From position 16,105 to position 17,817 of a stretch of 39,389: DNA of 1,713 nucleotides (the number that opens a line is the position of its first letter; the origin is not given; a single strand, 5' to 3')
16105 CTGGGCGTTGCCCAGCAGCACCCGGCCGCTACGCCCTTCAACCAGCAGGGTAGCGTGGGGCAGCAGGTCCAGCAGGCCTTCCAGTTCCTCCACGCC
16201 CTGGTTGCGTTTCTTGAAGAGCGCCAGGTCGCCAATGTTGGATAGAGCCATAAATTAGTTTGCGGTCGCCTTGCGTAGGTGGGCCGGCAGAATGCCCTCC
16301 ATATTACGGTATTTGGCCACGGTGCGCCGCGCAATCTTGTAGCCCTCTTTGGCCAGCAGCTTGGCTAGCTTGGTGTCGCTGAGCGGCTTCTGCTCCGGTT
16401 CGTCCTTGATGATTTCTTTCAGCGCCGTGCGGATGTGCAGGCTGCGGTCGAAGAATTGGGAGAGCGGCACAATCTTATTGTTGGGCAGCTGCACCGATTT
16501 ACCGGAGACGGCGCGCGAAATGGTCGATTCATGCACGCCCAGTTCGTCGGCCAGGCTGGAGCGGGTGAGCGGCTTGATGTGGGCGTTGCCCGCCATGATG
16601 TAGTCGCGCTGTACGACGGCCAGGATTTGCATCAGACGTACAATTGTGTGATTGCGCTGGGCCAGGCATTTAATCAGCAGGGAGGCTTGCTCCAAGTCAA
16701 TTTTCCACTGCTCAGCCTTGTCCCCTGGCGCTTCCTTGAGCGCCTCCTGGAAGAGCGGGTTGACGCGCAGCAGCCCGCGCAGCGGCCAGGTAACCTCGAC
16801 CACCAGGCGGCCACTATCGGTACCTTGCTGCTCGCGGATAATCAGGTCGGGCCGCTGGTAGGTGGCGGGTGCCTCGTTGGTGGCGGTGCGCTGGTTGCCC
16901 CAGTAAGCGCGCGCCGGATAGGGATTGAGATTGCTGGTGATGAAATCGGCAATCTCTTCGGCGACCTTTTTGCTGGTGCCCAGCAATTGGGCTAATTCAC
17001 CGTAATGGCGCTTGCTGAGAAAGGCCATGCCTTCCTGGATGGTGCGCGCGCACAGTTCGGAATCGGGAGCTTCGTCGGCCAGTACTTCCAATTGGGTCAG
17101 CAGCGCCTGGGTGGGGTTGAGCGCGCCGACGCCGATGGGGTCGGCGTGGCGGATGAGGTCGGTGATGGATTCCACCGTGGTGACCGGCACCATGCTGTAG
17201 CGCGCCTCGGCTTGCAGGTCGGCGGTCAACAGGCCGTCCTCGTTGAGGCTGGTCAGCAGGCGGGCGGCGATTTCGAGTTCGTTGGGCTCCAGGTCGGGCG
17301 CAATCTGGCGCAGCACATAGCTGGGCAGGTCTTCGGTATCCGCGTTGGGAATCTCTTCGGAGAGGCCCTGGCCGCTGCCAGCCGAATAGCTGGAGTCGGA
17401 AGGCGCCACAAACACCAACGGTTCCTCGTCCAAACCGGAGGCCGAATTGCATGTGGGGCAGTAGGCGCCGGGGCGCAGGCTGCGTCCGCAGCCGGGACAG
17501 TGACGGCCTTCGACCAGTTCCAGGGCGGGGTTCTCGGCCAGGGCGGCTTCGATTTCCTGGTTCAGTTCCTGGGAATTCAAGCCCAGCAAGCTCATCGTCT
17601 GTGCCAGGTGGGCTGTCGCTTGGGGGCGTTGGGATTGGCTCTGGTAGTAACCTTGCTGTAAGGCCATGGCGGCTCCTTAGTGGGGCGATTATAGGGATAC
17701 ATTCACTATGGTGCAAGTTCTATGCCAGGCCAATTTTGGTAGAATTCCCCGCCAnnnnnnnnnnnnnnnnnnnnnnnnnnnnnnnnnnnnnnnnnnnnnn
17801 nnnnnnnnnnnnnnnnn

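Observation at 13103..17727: Self-contained sigma-54 cassette: rpoN chained to its own sensor kinase and an activator lacking a DNA-binding domain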

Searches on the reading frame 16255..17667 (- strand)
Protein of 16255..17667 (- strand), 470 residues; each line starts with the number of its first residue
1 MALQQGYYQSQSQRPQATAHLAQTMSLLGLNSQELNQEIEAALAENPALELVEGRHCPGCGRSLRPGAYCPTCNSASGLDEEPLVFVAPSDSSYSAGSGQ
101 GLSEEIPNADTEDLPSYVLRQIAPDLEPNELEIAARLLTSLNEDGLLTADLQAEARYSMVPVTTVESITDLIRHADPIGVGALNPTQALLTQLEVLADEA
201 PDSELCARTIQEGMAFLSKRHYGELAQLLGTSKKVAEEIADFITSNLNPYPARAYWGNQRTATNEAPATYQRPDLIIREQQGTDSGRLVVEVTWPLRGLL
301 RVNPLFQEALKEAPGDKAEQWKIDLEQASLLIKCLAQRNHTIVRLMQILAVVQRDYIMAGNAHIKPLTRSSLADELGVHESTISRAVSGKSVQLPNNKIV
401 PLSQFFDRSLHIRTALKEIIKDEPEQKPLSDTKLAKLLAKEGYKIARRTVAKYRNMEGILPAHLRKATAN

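Call 3: search_protein_families(library=pfam, proteins=[window:16255-17667:-], max_evalue=0.01)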
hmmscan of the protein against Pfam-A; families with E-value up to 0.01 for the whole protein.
window:16255-17667:- (470 aa): 6 families
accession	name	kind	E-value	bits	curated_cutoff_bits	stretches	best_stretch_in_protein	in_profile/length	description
PF04552.19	Sigma54_DBD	-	6e-35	120.8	22.8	1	324-466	7-159/160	Sigma-54, DNA binding domain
PF04963.19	Sigma54_CBD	-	1.4e-24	87.3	22.9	1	110-283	8-166/185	Sigma-54 factor, core binding domain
PF00309.25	Sigma54_AID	-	1.4e-08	34.9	23.8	1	9-51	4-46/46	Sigma-54 factor, Activator interacting domain (AID)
PF13545.12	HTH_Crp_2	-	0.0009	19.6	27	0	347-388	5-44/70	Crp-like helix-turn-helix domain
PF25213.1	HVO_A0261_N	-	0.0025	18.1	35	0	363-388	21-46/86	HVO_A0261 N-terminal domain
PF01381.28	HTH_3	-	0.0032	17.9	23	0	367-391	10-34/55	Helix-turn-helix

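Call 4: search_protein_families(library=ncbifam, proteins=[window:16255-17667:-], max_evalue=0.001)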
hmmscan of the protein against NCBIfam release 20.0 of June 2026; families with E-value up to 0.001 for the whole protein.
window:16255-17667:- (470 aa): 7 families
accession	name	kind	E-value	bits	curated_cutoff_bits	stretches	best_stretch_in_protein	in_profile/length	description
TIGR02395.1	rpoN_sigma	equivalog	1.6e-75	254.9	277.35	1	11-466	1-434/434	RNA polymerase factor sigma-54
NF004595.0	PRK05932.1-2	equivalog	3.3e-58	197.7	513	1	14-467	12-482/484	RNA polymerase factor sigma-54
NF009118.0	PRK12469.1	subfamily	1.1e-57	196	396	2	126-467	138-480/483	RNA polymerase factor sigma-54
NF004598.0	PRK05932.1-5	equivalog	1.9e-54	185.3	621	1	119-467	153-503/504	RNA polymerase factor sigma-54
NF004596.0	PRK05932.1-3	subfamily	3e-43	148.5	499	1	97-456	138-495/515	RNA polymerase factor sigma-54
NF004597.0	PRK05932.1-4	equivalog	2.5e-42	145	817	1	4-466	2-474/477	RNA polymerase factor sigma-54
NF004602.0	PRK05932.2-4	equivalog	1.6e-33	116.2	506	2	316-466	253-409/416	RNA polymerase factor sigma-54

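Call 8: find_homologous_proteins(query=window:16255-17667:-, max_evalue=1e-10)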
Query window:16255-17667:- (470 aa): 7258 proteins with E <= 1e-10 among 8000 candidates; the best 120 are listed.
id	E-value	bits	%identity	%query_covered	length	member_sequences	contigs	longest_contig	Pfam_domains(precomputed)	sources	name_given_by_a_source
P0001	2.9e-289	977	93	100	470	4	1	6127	PF04963.20,PF00309.26,PF04552.20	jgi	jgi:RNA polymerase sigma-54 factor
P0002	5.9e-260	881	85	100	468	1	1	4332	PF04963.20,PF00309.26,PF04552.20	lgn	-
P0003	1.9e-236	803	79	100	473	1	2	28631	PF04963.20,PF00309.26,PF04552.20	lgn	-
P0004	7.4e-213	725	70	100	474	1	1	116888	PF04963.20,PF00309.26,PF04552.20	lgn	-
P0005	1.3e-210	718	70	99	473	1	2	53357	PF04963.20,PF00309.26,PF04552.20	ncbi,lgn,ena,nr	ncbi:MAG: hypothetical protein DWG76_04685 [Chloroflexi bacterium]|nr:hypothetical protein [Chlorofl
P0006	6.6e-209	712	70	100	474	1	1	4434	PF04963.20,PF00309.26,PF04552.20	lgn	-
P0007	6.2e-204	696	69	100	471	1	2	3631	PF04963.20,PF00309.26,PF04552.20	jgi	jgi:RNA polymerase sigma-54 factor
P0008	1.5e-203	695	69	100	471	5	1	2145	PF04963.20,PF00309.26,PF04552.20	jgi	jgi:RNA polymerase sigma-54 factor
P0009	9.4e-203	692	69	100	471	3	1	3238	PF04963.20,PF00309.26,PF04552.20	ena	-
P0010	2.3e-202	691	68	100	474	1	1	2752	PF04963.20,PF00309.26,PF04552.20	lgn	-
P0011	1.1e-201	689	68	100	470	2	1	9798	PF04963.20,PF00309.26,PF04552.20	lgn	-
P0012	2.7e-201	687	68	100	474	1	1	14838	PF04963.20,PF13384.13,PF00309.26,PF04552.20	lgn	-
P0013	1.7e-200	685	67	100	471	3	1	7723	PF04963.20,PF00309.26,PF04552.20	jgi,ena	-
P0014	9.5e-200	682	67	100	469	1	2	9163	PF04963.20,PF00309.26,PF04552.20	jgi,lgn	jgi:RNA polymerase sigma-54 factor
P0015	1.0e-199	682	68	100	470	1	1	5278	PF04963.20,PF00309.26,PF04552.20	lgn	-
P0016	2.5e-199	681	69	99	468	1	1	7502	PF04963.20,PF00309.26,PF04552.20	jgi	jgi:RNA polymerase sigma-54 factor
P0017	3.3e-199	680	68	100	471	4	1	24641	PF04963.20,PF00309.26,PF04552.20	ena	-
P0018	5.8e-199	680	67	99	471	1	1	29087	PF04963.20,PF00309.26,PF04552.20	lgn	-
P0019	1.5e-198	678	67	99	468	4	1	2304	PF04963.20,PF00309.26,PF04552.20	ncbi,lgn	-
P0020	2.6e-198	677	67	100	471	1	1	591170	PF04963.20,PF00309.26,PF04552.20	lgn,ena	-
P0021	3.7e-198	677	68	99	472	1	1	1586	PF04963.20,PF00309.26,PF04552.20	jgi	jgi:RNA polymerase sigma-54 factor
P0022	7.0e-198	676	67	99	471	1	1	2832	PF04963.20,PF00309.26,PF04552.20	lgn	-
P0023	9.0e-198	676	67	99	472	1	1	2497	PF04963.20,PF00309.26,PF04552.20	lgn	-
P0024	9.2e-198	676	67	100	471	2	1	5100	PF04963.20,PF00309.26,PF04552.20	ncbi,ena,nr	ncbi:MAG TPA: hypothetical protein VI688_01680 [Anaerolineales bacterium]|nr:hypothetical protein [A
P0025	4.7e-197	673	66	100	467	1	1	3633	PF04963.20,PF00309.26,PF04552.20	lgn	-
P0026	7.6e-197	673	67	100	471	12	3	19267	PF04963.20,PF00309.26,PF04552.20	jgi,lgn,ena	-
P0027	9.2e-197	672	67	99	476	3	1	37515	PF04963.20,PF00309.26,PF04552.20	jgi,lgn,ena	-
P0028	9.8e-197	672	67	99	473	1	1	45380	PF04963.20,PF00309.26,PF04552.20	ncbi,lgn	ncbi:MAG: hypothetical protein WD751_03010 [Anaerolineales bacterium]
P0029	9.9e-197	672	66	100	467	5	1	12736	PF04963.20,PF00309.26,PF04552.20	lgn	-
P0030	1.9e-196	671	68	98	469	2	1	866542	PF04963.20,PF00309.26,PF04552.20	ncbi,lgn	-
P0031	4.0e-196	670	68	99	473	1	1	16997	PF04963.20,PF00309.26,PF04552.20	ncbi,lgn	ncbi:MAG: hypothetical protein WEA61_08130 [Anaerolineales bacterium]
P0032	4.0e-196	670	67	99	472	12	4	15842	PF04963.20,PF00309.26,PF04552.20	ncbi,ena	ncbi:MAG TPA: hypothetical protein VIH14_01865 [Anaerolineales bacterium]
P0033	4.4e-196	670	65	98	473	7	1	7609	PF04963.20,PF00309.26,PF04552.20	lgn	-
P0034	5.5e-196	670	66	100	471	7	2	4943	PF04963.20,PF00309.26,PF04552.20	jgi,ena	jgi:RNA polymerase sigma-54 factor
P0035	8.9e-196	669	66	100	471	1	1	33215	PF04963.20,PF00309.26,PF04552.20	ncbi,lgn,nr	ncbi:MAG: hypothetical protein M1347_04560 [Chloroflexi bacterium]|nr:hypothetical protein [Chlorofl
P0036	8.9e-196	669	67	100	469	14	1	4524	PF04963.20,PF00309.26,PF04552.20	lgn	-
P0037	1.6e-195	668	67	98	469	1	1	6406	PF04963.20,PF00309.26,PF04552.20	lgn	-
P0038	2.9e-195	667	66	98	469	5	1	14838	PF04963.20,PF00309.26,PF04552.20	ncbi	-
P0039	3.6e-195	667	66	99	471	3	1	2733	PF04963.20,PF00309.26,PF04552.20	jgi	jgi:RNA polymerase sigma-54 factor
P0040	1.7e-194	665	66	100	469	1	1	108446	PF04963.20,PF00309.26,PF04552.20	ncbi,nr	ncbi:MAG: hypothetical protein KIS85_04060 [Anaerolineales bacterium]|nr:hypothetical protein [Anaer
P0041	2.7e-194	664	65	100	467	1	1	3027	PF04963.20,PF00309.26,PF04552.20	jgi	jgi:RNA polymerase sigma-54 factor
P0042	4.1e-194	664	67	100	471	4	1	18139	PF04963.20,PF00309.26,PF04552.20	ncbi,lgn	-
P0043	4.3e-194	664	65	98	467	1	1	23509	PF04963.20,PF00309.26,PF04552.20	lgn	-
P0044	2.0e-193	661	66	99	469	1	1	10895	PF04963.20,PF00309.26,PF04552.20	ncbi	-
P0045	3.0e-193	661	68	95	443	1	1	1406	PF04963.20,PF04552.20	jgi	jgi:RNA polymerase sigma-54 factor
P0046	4.8e-193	660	65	100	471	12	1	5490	PF04963.20,PF00309.26,PF04552.20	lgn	-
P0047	7.0e-193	660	67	97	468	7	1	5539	PF04963.20,PF00309.26,PF04552.20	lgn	-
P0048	8.4e-193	659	67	99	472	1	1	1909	PF04963.20,PF00309.26,PF04552.20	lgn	-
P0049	4.2e-192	657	66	99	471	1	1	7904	PF04963.20,PF00309.26,PF04552.20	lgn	-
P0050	2.6e-191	654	64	99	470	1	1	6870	PF04963.20,PF00309.26,PF04552.20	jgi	jgi:RNA polymerase sigma-54 factor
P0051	5.6e-188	643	64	99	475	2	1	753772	PF04963.20,PF00309.26,PF04552.20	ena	-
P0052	2.3e-187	641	63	99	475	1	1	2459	PF04963.20,PF00309.26,PF04552.20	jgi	jgi:RNA polymerase sigma-54 factor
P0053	2.5e-186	638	67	95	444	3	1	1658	PF04963.20,PF04552.20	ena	-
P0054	8.7e-184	630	63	99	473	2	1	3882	PF04963.20,PF00309.26,PF04552.20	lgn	-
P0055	1.4e-182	626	62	99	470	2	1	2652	PF04963.20,PF00309.26,PF04552.20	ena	-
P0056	3.0e-182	625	64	100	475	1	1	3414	PF04963.20,PF00309.26,PF04552.20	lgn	-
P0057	4.5e-176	604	63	99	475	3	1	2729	PF04963.20,PF00309.26,PF04552.20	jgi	jgi:RNA polymerase sigma-54 factor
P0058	5.5e-171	587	58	99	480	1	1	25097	PF04963.20,PF00309.26,PF04552.20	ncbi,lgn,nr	ncbi:MAG: hypothetical protein JXB38_07285 [Anaerolineales bacterium]|nr:hypothetical protein [Anaer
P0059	5.3e-167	574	79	71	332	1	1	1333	PF04963.20,PF04552.20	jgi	-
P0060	7.5e-164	564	57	99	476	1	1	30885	PF04963.20,PF00309.26,PF04552.20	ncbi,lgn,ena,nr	ncbi:MAG: hypothetical protein FVQ83_15900 [Chloroflexi bacterium]|nr:hypothetical protein [Chlorofl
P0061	1.2e-162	560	70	78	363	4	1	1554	PF04963.20,PF04545.23,PF04552.20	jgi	jgi:RNA polymerase sigma-54 factor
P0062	2.4e-162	559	67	83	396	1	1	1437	PF04963.20,PF04552.20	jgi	jgi:RNA polymerase sigma-54 factor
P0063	4.5e-162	558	56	100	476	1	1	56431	PF04963.20,PF00309.26,PF04552.20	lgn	-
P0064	4.8e-162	558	55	99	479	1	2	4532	PF04963.20,PF00309.26,PF04552.20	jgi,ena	-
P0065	7.0e-161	554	55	98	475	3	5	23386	PF04963.20,PF00309.26,PF04552.20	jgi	jgi:RNA polymerase sigma-54 factor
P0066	2.0e-160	553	58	98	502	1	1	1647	PF04963.20,PF00309.26,PF04552.20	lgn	-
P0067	3.0e-160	552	58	97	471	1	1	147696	PF04963.20,PF04552.20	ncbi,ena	-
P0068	2.2e-158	546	54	100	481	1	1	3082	PF04963.20,PF00309.26,PF04552.20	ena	-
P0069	3.9e-158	545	57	98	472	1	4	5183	PF04963.20,PF00309.26,PF04552.20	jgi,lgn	jgi:RNA polymerase sigma-54 factor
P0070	9.5e-158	544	58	98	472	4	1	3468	PF04963.20,PF04552.20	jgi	-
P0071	2.2e-157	543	57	98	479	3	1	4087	PF04963.20,PF00309.26,PF04552.20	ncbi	-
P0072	2.4e-157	543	54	99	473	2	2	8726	PF04963.20,PF00309.26,PF04552.20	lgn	-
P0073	4.3e-157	542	56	99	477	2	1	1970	PF04963.20,PF04552.20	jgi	jgi:RNA polymerase sigma-54 factor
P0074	4.1e-156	538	53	99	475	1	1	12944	PF04963.20,PF00309.26,PF04552.20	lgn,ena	-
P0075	9.8e-156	537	54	99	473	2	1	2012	PF04963.20,PF00309.26,PF04552.20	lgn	-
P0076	2.4e-155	536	57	97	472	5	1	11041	PF04963.20,PF00309.26,PF04552.20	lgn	-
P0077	4.7e-155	535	56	97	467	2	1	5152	PF04963.20,PF00309.26,PF04552.20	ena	-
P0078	7.4e-155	534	56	98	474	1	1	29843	PF04963.20,PF04552.20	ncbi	-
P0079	7.7e-155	534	55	100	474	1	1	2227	PF04963.20,PF00309.26,PF04552.20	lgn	-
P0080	9.0e-155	534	58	97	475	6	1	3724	PF04963.20,PF04552.20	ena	-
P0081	1.1e-154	534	57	97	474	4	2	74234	PF04963.20,PF00309.26,PF04552.20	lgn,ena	-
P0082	2.0e-154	533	56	98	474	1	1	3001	PF04963.20,PF00309.26,PF04552.20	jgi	jgi:RNA polymerase sigma-54 factor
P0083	3.4e-154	532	54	99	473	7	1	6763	PF04963.20,PF00309.26,PF04552.20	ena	-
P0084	6.4e-154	531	52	99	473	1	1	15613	PF04963.20,PF00309.26,PF04552.20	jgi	jgi:RNA polymerase sigma-54 factor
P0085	1.7e-153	530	56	98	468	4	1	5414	PF04963.20,PF04552.20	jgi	jgi:RNA polymerase sigma-54 factor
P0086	1.9e-153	530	57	97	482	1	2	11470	PF04963.20,PF00309.26,PF04552.20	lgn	-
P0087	2.4e-153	529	56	98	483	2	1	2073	PF04963.20,PF00309.26,PF04552.20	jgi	jgi:RNA polymerase sigma-54 factor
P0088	2.4e-153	529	56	97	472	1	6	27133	PF04963.20,PF00309.26,PF04552.20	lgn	-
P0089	2.6e-153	529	55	97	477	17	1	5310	PF04963.20,PF00309.26,PF04552.20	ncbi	-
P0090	3.7e-153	529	55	98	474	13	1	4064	PF04963.20,PF04552.20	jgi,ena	-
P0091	3.8e-153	529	56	97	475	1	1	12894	PF04963.20,PF04552.20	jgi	jgi:RNA polymerase sigma-54 factor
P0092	4.0e-153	529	55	97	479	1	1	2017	PF04963.20,PF00309.26,PF04552.20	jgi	jgi:RNA polymerase sigma-54 factor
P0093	4.7e-153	528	55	98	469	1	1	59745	PF04963.20,PF00309.26,PF04552.20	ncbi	-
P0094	4.8e-153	528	55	97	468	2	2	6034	PF04963.20,PF00309.26,PF04552.20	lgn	-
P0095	5.3e-153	528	68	76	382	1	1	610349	PF04963.20,PF04552.20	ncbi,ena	-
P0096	5.4e-153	528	53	97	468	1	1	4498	PF04963.20,PF00309.26,PF04552.20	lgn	-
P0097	5.9e-153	528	56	100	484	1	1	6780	PF04963.20,PF00309.26,PF04552.20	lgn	-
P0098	6.1e-153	528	55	97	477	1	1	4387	PF04963.20,PF00309.26,PF04552.20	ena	-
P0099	6.3e-153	528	56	97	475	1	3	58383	PF04963.20,PF00309.26,PF04552.20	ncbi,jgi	-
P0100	6.9e-153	528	55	97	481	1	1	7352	PF04963.20,PF00309.26,PF04552.20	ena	-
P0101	6.9e-153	528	55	97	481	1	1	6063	PF04963.20,PF00309.26,PF04552.20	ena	-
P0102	1.1e-152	527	56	97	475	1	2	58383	PF04963.20,PF00309.26,PF04552.20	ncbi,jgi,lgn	-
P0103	1.4e-152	527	55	98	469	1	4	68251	PF04963.20,PF00309.26,PF04552.20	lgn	-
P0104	1.5e-152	527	54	97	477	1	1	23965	PF04963.20,PF00309.26,PF04552.20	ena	-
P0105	1.7e-152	527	56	98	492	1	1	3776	PF04963.20,PF04552.20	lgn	-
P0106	1.8e-152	526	56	98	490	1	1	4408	PF04963.20,PF04552.20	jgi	jgi:RNA polymerase sigma-54 factor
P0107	1.9e-152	526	55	97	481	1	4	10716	PF04963.20,PF00309.26,PF04552.20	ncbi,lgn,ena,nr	ncbi:MAG: hypothetical protein KAJ53_02515 [Anaerolineales bacterium]|nr:hypothetical protein [Anaer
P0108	1.9e-152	526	55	97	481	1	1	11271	PF04963.20,PF00309.26,PF04552.20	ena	-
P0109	1.9e-152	526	56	97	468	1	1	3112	PF04963.20,PF00309.26,PF04552.20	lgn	-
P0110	1.9e-152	526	56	98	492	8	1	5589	PF04963.20,PF04552.20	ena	-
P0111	2.2e-152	526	55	97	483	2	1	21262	PF04963.20,PF00309.26,PF04552.20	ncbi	ncbi:MAG: hypothetical protein ACM3PY_14790 [Omnitrophica WOR_2 bacterium]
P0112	2.3e-152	526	55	99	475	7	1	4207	PF04963.20,PF00309.26,PF04552.20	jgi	jgi:RNA polymerase sigma-54 factor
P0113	2.4e-152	526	55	97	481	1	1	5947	PF04963.20,PF00309.26,PF04552.20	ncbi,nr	ncbi:MAG: hypothetical protein KAS36_13080 [Anaerolineales bacterium]|nr:hypothetical protein [Anaer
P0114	2.5e-152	526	55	97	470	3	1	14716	PF04963.20,PF04552.20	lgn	-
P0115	3.1e-152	526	55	97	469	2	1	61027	PF04963.20,PF04552.20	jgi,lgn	-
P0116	3.5e-152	525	57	97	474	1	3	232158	PF04963.20,PF00309.26,PF04552.20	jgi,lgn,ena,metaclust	metaclust:\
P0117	3.8e-152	525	55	100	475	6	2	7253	PF04963.20,PF04552.20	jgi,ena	jgi:RNA polymerase sigma-54 factor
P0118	4.1e-152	525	56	97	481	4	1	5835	PF04963.20,PF00309.26,PF04552.20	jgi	jgi:RNA polymerase sigma-54 factor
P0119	4.1e-152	525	56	98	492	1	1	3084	PF04963.20,PF04552.20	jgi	jgi:RNA polymerase sigma-54 factor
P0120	5.2e-152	525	55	97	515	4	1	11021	PF04963.20,PF00309.26,PF04552.20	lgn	-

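Call 10: find_related_loci(query=A1, collection=genome_contigs, flank=8000)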
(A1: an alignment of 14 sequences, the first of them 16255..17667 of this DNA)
Query A1 (470 aa) in genome_contigs; peptide patterns used: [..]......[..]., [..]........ (x = any residue, [..] = any of these).
600 stretches matched a pattern (row limit reached: there are more); 594 encode a relative of the query (tblastn E <= 1e-3); the best 80 are kept; 80 distinct loci.
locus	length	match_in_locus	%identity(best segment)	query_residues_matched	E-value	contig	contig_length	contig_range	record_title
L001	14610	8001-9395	54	1-466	3e-156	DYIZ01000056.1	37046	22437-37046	MAG TPA_asm: Candidatus Aquidulcis sp. isolate FI88_58_10 Afr_mines_FI88_463_length_37046_cov_3_938282, whole genome sho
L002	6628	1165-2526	51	18-469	1e-146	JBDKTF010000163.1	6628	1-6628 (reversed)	MAG: Anaerolineaceae bacterium isolate 6_bin.196_R1 c_000000680539, whole genome shotgun sequence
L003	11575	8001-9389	51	9-466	4e-144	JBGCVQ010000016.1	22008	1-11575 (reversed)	MAG: Anaerolineales bacterium isolate J0_2_160517rDrC_13 J0_2_160517rDrC_13_000000000016, whole genome shotgun sequence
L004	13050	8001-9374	51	9-466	1e-141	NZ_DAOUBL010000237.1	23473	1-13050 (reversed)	MAG: Bellilinea sp. isolate H69_726 k75_346330, whole genome shotgun sequence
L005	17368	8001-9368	45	9-465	3e-126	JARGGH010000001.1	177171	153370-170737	MAG: Anaerolineales bacterium isolate C14-27 NODE_1_length_177171_cov_17.479768, whole genome shotgun sequence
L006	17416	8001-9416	45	2-470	5e-126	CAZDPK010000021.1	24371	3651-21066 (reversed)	MAG TPA_asm: uncultured Anaerolineaceae bacterium isolate binchicken_co168_79 genome assembly, contig: NODE_3643_length_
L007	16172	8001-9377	46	10-467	2e-124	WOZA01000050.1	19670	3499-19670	MAG: Anaerolineaceae bacterium isolate WOFB12 NODE_1065_length_19670_cov_27.060668, whole genome shotgun sequence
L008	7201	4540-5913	46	9-468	6e-123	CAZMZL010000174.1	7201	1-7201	MAG TPA_asm: uncultured Anaerolineaceae bacterium isolate binchicken_co121_8 genome assembly, contig: NODE_9644_length_7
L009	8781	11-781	55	210-468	3e-91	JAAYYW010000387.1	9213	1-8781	MAG: Leptolinea sp. isolate AS06rmzACSIP_266 633925_AS06, whole genome shotgun sequence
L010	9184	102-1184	37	114-466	5e-65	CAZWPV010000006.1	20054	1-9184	MAG TPA_asm: uncultured Anaerolineales bacterium isolate binchicken_co228_317 genome assembly, contig: NODE_3654_length_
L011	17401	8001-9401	31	1-465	1e-60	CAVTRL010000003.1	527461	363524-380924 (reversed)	MAG: uncultured Chloroflexia bacterium isolate MFD09603.bin.1.119 genome assembly, contig: contig_15679, whole genome sh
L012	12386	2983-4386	31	5-467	4e-49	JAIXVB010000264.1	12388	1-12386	MAG: Verrucomicrobiaceae bacterium isolate D1_MAG_00050 pond_D1_MAG_00050_000000000047, whole genome shotgun sequence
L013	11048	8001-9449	31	1-466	2e-46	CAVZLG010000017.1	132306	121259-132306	MAG: uncultured delta proteobacterium isolate MFD03804.bin.2.98 genome assembly, contig: contig_57383, whole genome shot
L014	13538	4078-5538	28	1-466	1e-46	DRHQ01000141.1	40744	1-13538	MAG TPA_asm: Candidatus Aminicenantes bacterium isolate HyVt-373 HyVt-373_k145_867440, whole genome shotgun sequence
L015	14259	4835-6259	31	1-466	9e-46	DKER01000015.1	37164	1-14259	MAG TPA_asm: Candidatus Marinimicrobia bacterium UBA6817 UBA6817_contig_39792, whole genome shotgun sequence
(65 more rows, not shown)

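Call 53: predict_structure(alignment_id=A1)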
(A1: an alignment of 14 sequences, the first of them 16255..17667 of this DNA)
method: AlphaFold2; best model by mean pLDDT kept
length: 470 residues; sequences in the alignment: 14
mean_pLDDT: 69.1   pTM: 0.45
mean pLDDT of the five models: 69.1, 59.9, 59.4, 58.9, 57.9
residues with pLDDT >= 90: 18; 70-90: 264; 50-70: 121; < 50: 67
segments of 3 or more residues with pLDDT < 50: 1-18, 76-78, 90-112, 252-270
pLDDT, mean of each block of 10 residues (from residue 1): 32 42 59 70 72 66 66 55 60 31 31 65 81 84 62 85 85 63 72 81 89 84 89 90 77 36 37 74 68 62 69 74 77 77 80 75 61 76 72 76 74 80 75 87 82 80 65
secondary structure, 60 per line:
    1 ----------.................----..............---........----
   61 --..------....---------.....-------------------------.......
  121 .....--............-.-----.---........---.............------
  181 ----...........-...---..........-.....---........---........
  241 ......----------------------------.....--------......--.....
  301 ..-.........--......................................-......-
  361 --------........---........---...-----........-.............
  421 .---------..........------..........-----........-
elements in order: H11-27 H32-45 E49-56 H71-74 E84-88 H114-125 H128-139 H151-158 H162-174 H185-195 H203-212 H214-218 H222-229 H233-246 E275-279 E288-293 E296-302 H304-312 H315-352 H354-359 H369-376 H380-387 E391-393 E399-401 H402-406 H408-421 H431-440 H447-456 H462-469
